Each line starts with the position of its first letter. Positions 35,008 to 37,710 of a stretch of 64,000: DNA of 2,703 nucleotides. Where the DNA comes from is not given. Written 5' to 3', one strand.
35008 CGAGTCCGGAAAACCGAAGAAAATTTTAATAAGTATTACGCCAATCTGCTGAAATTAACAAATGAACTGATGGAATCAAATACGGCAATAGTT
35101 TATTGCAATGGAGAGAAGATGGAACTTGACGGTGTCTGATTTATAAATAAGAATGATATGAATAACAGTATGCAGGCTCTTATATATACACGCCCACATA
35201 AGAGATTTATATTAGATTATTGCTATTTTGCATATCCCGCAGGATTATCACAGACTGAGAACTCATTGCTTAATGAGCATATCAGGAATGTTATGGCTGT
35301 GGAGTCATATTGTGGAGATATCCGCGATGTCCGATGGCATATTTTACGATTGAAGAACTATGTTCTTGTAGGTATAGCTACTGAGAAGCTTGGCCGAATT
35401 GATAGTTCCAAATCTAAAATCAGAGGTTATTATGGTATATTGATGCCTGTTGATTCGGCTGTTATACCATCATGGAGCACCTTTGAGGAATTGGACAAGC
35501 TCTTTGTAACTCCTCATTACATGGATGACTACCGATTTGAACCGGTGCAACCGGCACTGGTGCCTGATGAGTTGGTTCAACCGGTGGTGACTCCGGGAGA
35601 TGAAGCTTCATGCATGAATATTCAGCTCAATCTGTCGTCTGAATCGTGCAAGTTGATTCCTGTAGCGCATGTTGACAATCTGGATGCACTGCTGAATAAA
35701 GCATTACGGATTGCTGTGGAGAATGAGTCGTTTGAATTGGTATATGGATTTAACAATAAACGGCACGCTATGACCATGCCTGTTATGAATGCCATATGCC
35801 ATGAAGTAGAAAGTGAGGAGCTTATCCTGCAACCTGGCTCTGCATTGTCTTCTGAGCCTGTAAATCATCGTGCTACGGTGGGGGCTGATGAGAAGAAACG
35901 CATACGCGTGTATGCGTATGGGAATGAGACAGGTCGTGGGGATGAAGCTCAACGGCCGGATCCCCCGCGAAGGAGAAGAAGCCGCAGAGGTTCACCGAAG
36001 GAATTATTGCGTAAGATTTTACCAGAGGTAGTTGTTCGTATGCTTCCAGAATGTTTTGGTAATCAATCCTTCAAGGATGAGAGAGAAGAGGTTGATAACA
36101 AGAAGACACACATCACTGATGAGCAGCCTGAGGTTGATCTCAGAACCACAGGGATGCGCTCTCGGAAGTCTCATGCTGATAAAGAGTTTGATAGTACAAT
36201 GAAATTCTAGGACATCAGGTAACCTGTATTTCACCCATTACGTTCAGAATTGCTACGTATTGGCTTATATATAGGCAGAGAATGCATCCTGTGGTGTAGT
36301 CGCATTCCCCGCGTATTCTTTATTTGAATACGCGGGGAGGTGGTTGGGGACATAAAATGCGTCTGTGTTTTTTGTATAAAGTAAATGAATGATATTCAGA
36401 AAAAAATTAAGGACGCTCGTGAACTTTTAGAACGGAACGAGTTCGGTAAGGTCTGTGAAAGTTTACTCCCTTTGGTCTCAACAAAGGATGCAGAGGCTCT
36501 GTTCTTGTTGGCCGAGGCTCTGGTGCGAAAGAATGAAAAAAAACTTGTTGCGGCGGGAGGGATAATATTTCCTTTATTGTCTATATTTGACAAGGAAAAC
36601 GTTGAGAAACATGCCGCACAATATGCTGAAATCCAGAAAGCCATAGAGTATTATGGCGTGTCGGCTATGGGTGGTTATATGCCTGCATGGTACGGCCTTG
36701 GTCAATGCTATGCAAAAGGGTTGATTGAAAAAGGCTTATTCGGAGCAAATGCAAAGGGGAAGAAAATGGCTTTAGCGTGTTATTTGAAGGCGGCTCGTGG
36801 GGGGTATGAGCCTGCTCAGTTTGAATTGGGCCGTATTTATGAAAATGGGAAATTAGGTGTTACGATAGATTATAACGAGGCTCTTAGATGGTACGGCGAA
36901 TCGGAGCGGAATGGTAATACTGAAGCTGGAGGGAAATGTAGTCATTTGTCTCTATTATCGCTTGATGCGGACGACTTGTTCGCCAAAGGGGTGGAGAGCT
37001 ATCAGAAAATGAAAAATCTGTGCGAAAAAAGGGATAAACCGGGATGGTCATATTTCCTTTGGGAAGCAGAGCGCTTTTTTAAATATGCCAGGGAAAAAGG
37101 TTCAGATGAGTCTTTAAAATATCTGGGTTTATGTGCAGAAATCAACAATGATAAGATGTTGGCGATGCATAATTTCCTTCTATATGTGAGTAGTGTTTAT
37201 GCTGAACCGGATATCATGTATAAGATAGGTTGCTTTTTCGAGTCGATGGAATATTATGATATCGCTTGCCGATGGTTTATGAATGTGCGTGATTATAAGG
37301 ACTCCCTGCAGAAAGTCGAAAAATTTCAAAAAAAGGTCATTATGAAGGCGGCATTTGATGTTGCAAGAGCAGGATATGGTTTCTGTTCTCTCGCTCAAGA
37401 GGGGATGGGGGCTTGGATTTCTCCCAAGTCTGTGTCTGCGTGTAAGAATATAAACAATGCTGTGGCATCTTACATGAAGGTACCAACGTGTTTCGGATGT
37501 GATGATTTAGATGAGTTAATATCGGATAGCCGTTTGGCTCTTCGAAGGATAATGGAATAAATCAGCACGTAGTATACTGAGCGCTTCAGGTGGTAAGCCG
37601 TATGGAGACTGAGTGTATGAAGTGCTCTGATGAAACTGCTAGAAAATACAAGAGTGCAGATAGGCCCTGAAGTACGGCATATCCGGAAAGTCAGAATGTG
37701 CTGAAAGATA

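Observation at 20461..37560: Candidate undescribed multi-component protease/NTPase conflict system with its own ECF switch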

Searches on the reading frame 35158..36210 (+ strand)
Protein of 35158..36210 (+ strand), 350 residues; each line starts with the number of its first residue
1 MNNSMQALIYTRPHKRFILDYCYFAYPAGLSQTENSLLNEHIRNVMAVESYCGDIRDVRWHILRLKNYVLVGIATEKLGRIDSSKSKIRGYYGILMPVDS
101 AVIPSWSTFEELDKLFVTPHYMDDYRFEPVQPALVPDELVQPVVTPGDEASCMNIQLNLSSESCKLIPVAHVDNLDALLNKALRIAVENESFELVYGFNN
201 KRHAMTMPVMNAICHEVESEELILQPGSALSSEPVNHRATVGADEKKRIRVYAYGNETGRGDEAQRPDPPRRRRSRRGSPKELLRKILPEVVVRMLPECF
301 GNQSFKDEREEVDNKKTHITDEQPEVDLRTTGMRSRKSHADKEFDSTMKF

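Call 4: search_protein_families(library=pfam, proteins=[window:35158-36210:+], max_evalue=0.01)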
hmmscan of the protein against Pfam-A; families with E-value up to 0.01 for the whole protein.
window:35158-36210:+ (350 aa): 0 families

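Call 6: search_protein_families(library=padloc, proteins=[window:35158-36210:+], max_evalue=0.01)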
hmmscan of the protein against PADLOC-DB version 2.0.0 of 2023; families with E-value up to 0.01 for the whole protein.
window:35158-36210:+ (350 aa): 0 families

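Call 8: search_protein_families(library=ncbifam, proteins=[window:35158-36210:+], max_evalue=0.01)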
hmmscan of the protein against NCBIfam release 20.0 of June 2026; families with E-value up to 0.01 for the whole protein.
window:35158-36210:+ (350 aa): 0 families

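Call 29: search_protein_families(library=pfam, alignment_id=A2, max_evalue=10)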
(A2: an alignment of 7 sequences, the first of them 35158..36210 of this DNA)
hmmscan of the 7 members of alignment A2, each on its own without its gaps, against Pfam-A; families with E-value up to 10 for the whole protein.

A. member 1, window:35158-36210:+ (350 aa): 0 families

B. families by the number of members that match (of 7 scanned): 4 families
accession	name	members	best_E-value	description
PF01025.24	GrpE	2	0.00022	GrpE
PF03117.19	Herpes_UL49_1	1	0.13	UL49 family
PF05680.17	ATP-synt_E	1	0.16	ATP synthase E chain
PF00499.25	Oxidored_q3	1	0.22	NADH-ubiquinone/plastoquinone oxidoreductase chain 6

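Call 60: find_homologous_proteins(query=window:35158-36210:+, max_evalue=0.001)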
Query window:35158-36210:+ (350 aa): 3 proteins with E <= 0.001 among 2581 candidates.
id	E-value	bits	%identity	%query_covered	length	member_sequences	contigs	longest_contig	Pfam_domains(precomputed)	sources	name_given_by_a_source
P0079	2.6e-234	795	100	100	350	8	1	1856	-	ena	-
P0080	2.0e-110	387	55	99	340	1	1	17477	-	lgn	-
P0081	6.4e-37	146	37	61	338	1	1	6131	-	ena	-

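Call 69: predict_structure(alignment_id=A7)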
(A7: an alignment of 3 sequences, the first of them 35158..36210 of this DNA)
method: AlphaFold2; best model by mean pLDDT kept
length: 350 residues; sequences in the alignment: 3
mean_pLDDT: 45.7   pTM: 0.45
mean pLDDT of the five models: 45.7, 43.8, 42.6, 41.9, 38.7
residues with pLDDT >= 90: 0; 70-90: 49; 50-70: 81; < 50: 220
segments of 3 or more residues with pLDDT < 50: 1-5, 13-17, 49-53, 122-172, 197-350
pLDDT, mean of each block of 10 residues (from residue 1): 46 49 65 70 60 58 76 71 62 77 74 65 42 38 30 27 40 61 66 52 37 30 29 27 28 27 32 34 36 34 33 32 31 29 32
secondary structure, 60 per line:
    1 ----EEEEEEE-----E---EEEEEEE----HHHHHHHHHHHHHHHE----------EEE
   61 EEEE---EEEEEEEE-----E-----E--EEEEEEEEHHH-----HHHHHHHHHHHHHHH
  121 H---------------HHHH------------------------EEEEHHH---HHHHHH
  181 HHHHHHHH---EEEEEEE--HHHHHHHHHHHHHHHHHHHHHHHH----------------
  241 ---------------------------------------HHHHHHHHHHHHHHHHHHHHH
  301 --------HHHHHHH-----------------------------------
elements in order: E5-11 E21-27 H32-46 E58-64 E68-75 E90-97 H106-121 H137-140 E165-168 H175-188 E192-198 H201-224 H280-300 H309-315

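Call 72: search_protein_representatives(alignment_id=A7)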
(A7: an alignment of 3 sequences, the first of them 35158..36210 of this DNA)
Query: 3 sequences, 348 profile positions. Proteins with E-value up to 0.001 (for the whole library): 62; up to 1e-10: 35; up to 1e-30: 19. The best 62 are listed.
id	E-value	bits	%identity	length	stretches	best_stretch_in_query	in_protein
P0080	3.1e-180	615.3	-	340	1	1-348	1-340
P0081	1.7e-158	543.8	-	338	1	1-348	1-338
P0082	1.0e-79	284.7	-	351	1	1-242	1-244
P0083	1.4e-60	221.8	-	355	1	4-273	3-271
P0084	7.2e-59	216.2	-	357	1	5-228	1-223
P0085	5.0e-50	187.1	-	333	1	4-244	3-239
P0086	1.9e-44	168.7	-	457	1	4-236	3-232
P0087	8.1e-44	166.6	-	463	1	4-232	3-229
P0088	3.0e-43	164.8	-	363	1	5-237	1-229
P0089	6.9e-41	157.0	-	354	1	1-276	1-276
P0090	1.3e-39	152.8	-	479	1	4-229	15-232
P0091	1.0e-38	149.9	-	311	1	9-223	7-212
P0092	1.1e-38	149.7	-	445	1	5-220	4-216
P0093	4.4e-38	147.8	-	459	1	6-269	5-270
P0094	4.6e-38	147.7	-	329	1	5-246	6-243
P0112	1.3e-11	60.7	-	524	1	7-241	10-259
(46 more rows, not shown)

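Call 74: search_protein_families(library=pfam, alignment_id=A8, max_evalue=0.01)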
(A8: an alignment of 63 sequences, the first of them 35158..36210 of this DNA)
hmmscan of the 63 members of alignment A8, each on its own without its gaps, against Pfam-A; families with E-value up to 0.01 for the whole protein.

A. member 1, window:35158-36210:+ (350 aa): 0 families

B. families by the number of members that match (of 63 scanned): 5 families
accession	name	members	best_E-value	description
PF01025.24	GrpE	4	9.2e-13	GrpE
PF08238.18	Sel1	3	2.8e-13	Sel1 repeat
PF03781.23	FGE-sulfatase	1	9.7e-08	Sulfatase-modifying factor enzyme 1-like domain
PF09565.16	RE_NgoFVII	1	0.006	NgoFVII restriction endonuclease N-terminal PLD domain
PF12467.13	CMV_1a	1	0.0064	Cucumber mosaic virus 1a protein family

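Call 75: fold_search(model_id=the predicted structure, library=pdb)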
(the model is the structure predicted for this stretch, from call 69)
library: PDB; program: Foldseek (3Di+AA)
matches with E <= 10: 583; with E <= 0.001: 0
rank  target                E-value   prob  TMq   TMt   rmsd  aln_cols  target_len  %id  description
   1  6cfw_K                3.2e-01  0.11  0.15  0.28  16.5       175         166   13  cryoEM structure of a respiratory membrane-bound hydrogenase (released 2018-05-23)
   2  9t0n                  4.8e-01  0.18  0.15  0.16   6.5       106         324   13  Crystal structure of TagF (ACIAD2683) from Acinetobacter baylyi ADP1 (released 2025-11-12)
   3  7m4s_A                7.3e-01  0.02  0.08  0.08  16.4       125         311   14  Crystal structure of macrocyclase AMdnB from Anabaena sp. PCC 7120 (released 2021-11-03)
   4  3svr_A                1.0e+00  0.06  0.13  0.19   8.9       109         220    6  Crystal structure of mkate mutant S158A/S143C at pH 7.5 (released 2011-09-14)
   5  6khj_J                1.2e+00  0.12  0.15  0.30  10.8       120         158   12  Supercomplex for electron transfer (released 2020-02-12)
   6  9evs_H                1.3e+00  0.07  0.09  0.14  31.6       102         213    9  Structure of the flowering plant mitoribosome with P-site tRNA (released 2025-09-03)
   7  1mov                  1.3e+00  0.06  0.08  0.12   3.6        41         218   10  Crystal structure of Coral protein mutant (released 2003-04-08)
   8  7dgq_C                1.4e+00  0.06  0.16  0.25  16.2       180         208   10  Activity optimized supercomplex state1 (released 2022-05-18)
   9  4kge_B                1.4e+00  0.05  0.08  0.12   3.7        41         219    7  Crystal structure of near-infrared fluorescent protein with an extended stokes shift, pH 4.5 (released 2013-05-08)
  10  9jx2                  1.4e+00  0.04  0.09  0.13   7.8        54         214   11  Structure of rsCherry exposed to oxygen for 8 days (released 2025-07-09)
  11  9rl3_I                1.4e+00  0.02  0.06  0.09  17.4        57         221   19  13S proteasome precursor complex (released 2026-03-18)
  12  1i7l_A                1.4e+00  0.02  0.08  0.09  18.3       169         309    6  CRYSTAL STRUCTURE ANALYSIS OF THE COMPLEX OF THE C DOMAIN OF SYNAPSIN II FROM RAT WITH ATP (released 2003-07-01)
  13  6nbq_J                1.5e+00  0.08  0.14  0.27  11.4       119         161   10  T.elongatus NDH (data-set 1) (released 2019-02-27)
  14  3wvr_D                1.5e+00  0.02  0.08  0.07  16.3       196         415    8  Structure of ATP grasp protein with AMP (released 2014-11-19)
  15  2v4e_B                1.6e+00  0.04  0.10  0.15   7.6        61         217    8  A non-cytotoxic DsRed variant for whole-cell labeling (released 2008-11-04)
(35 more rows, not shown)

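Call 85: predict_structure(alignment_id=A8)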
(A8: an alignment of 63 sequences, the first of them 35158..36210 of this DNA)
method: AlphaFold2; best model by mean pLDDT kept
length: 350 residues; sequences in the alignment: 63
mean_pLDDT: 79.6   pTM: 0.69
mean pLDDT of the five models: 79.6, 78.7, 78.1, 78.1, 76.8
residues with pLDDT >= 90: 204; 70-90: 16; 50-70: 81; < 50: 49
segments of 3 or more residues with pLDDT < 50: 273-277, 288-291, 293-304, 326-336, 338-341
pLDDT, mean of each block of 10 residues (from residue 1): 90 86 96 96 97 96 97 98 96 97 97 98 94 96 71 91 97 95 97 98 96 98 84 52 61 57 57 50 54 46 48 55 48 45 52
secondary structure, 60 per line:
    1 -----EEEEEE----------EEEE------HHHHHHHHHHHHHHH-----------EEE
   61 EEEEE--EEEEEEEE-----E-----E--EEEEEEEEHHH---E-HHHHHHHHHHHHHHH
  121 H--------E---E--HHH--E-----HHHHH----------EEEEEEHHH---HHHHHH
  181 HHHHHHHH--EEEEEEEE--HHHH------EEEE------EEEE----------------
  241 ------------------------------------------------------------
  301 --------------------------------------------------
elements in order: E6-11 E22-25 H32-46 E58-65 E68-75 E90-97 H106-121 H148-152 E163-168 H175-188 E191-198 H201-204 E211-214 E221-224

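Call 88: fold_search(model_id=the predicted structure, library=pdb)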
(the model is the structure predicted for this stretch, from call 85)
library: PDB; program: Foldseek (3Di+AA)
matches with E <= 10: 790; with E <= 0.001: 2
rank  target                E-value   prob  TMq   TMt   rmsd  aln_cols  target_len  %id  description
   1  9t0n                  1.6e-04  0.99  0.27  0.28   8.4       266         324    9  Crystal structure of TagF (ACIAD2683) from Acinetobacter baylyi ADP1 (released 2025-11-12)
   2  6iz8_C                9.6e-04  1.00  0.22  0.31   5.5       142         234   13  Crystal Structure of TagF from Pseudomonas aeruginosa (released 2019-12-18)
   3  6ulg_N                3.8e-02  0.82  0.18  0.13   6.0       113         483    9  Cryo-EM structure of the FLCN-FNIP2-Rag-Ragulator complex (released 2019-11-20)
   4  8adl_S                8.3e-02  0.20  0.20  0.18  16.5       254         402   10  Cryo-EM structure of the SEA complex (released 2022-11-02)
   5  8p0v_M                1.1e-01  0.60  0.20  0.20   5.8       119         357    8  Structure of the human Commander complex coiled coils, DENND10 and partial Retriever subcomplex (released 2024-03-20)
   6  9h4q_T                1.1e-01  0.51  0.20  0.17   6.7       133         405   14  Cryo-EM structure of the SEAC wing - EGOC (released 2025-11-05)
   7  2hg8_B                1.7e-01  0.07  0.10  0.10  19.2       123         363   11  Crystal Structure of Cys315Ala mutant of human mitochondrial branched chain aminotransferase complexed with its substr (released 2006-10-24)
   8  2hdk_A                2.1e-01  0.06  0.10  0.10  19.4       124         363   10  Crystal Structure of Cys315Ala-Cys318Ala Mutant of Human Mitochondrial Branched Chain Aminotransferase (released 2006-10-24)
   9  8fw5_G                2.2e-01  0.20  0.18  0.32  10.2       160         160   14  Chimeric HsGATOR1-SpGtr-SpLam complex (released 2023-07-26)
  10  5bwr_B                2.5e-01  0.06  0.10  0.10  17.9       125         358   10  X-RAY CRYSTAL STRUCTURE AT 2.20A RESOLUTION OF HUMAN MITOCHONDRIAL BRANCHED CHAIN AMINOTRANSFERASE (BCATM) COMPLEXED W (released 2015-07-01)
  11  5bwt_A                3.0e-01  0.07  0.10  0.10  17.4       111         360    8  X-RAY CRYSTAL STRUCTURE AT 2.20A RESOLUTION OF HUMAN MITOCHONDRIAL BRANCHED CHAIN AMINOTRANSFERASE (BCATM) COMPLEXED W (released 2015-07-01)
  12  5cr5_B                3.0e-01  0.06  0.10  0.10  18.7       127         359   10  X-RAY CRYSTAL STRUCTURE AT 1.61A RESOLUTION OF HUMAN MITOCHONDRIAL BRANCHED CHAIN AMINOTRANSFERASE (BCATM) COMPLEXED W (released 2015-08-12)
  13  5bwu_A                3.4e-01  0.06  0.10  0.10  18.9       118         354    9  X-RAY CRYSTAL STRUCTURE AT 2.17A RESOLUTION OF HUMAN MITOCHONDRIAL BRANCHED CHAIN AMINOTRANSFERASE (BCATM) COMPLEXED W (released 2015-07-01)
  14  2hhf_A                3.8e-01  0.06  0.10  0.10  19.4       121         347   12  X-ray crystal structure of oxidized human mitochondrial branched chain aminotransferase (hBCATm) (released 2006-10-24)
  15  5bwr_A                4.1e-01  0.06  0.10  0.10  18.9       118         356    9  X-RAY CRYSTAL STRUCTURE AT 2.20A RESOLUTION OF HUMAN MITOCHONDRIAL BRANCHED CHAIN AMINOTRANSFERASE (BCATM) COMPLEXED W (released 2015-07-01)
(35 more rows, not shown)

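Call 120: find_encoding_contigs(protein=P0112, flank=8000, max_places=2)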
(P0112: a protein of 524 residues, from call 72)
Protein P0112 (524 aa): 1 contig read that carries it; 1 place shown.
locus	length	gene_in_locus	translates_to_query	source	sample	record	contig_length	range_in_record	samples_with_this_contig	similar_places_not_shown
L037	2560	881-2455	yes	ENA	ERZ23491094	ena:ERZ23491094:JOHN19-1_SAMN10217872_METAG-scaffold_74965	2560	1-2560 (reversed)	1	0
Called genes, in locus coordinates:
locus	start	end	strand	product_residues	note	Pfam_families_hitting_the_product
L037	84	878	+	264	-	-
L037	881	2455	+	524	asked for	PF03781:FGE-sulfatase (weak)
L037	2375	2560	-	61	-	?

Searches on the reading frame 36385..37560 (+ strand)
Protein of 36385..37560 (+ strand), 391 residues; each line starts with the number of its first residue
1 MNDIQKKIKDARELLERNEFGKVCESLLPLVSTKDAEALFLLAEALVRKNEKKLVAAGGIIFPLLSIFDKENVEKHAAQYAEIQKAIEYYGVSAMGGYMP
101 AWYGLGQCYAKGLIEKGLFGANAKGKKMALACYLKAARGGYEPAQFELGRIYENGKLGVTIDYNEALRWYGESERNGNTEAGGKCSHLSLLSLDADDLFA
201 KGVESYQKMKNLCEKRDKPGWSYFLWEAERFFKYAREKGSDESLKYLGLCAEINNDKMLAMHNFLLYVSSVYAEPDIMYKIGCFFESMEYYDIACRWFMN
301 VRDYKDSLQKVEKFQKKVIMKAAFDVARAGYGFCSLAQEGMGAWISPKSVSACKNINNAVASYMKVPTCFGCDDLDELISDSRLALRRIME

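Call 4: search_protein_families(library=pfam, proteins=[window:36385-37560:+], max_evalue=0.01)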
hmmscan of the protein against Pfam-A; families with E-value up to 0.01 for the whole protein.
window:36385-37560:+ (391 aa): 1 family
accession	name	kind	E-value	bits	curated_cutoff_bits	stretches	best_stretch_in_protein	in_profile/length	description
PF08238.18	Sel1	-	2.7e-07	31.3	30.7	1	144-177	3-35/36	Sel1 repeat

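Call 6: search_protein_families(library=padloc, proteins=[window:36385-37560:+], max_evalue=0.01)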
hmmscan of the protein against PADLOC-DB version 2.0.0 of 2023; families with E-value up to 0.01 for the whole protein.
window:36385-37560:+ (391 aa): 0 families

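Call 8: search_protein_families(library=ncbifam, proteins=[window:36385-37560:+], max_evalue=0.01)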
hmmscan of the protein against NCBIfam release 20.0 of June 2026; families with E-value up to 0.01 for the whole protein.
window:36385-37560:+ (391 aa): 1 family
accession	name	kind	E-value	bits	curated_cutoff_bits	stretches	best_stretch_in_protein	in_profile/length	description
NF033786.1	phenyl_MerG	equivalog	0.0008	19.4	350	0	130-209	89-173/217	phenylmercury resistance protein MerG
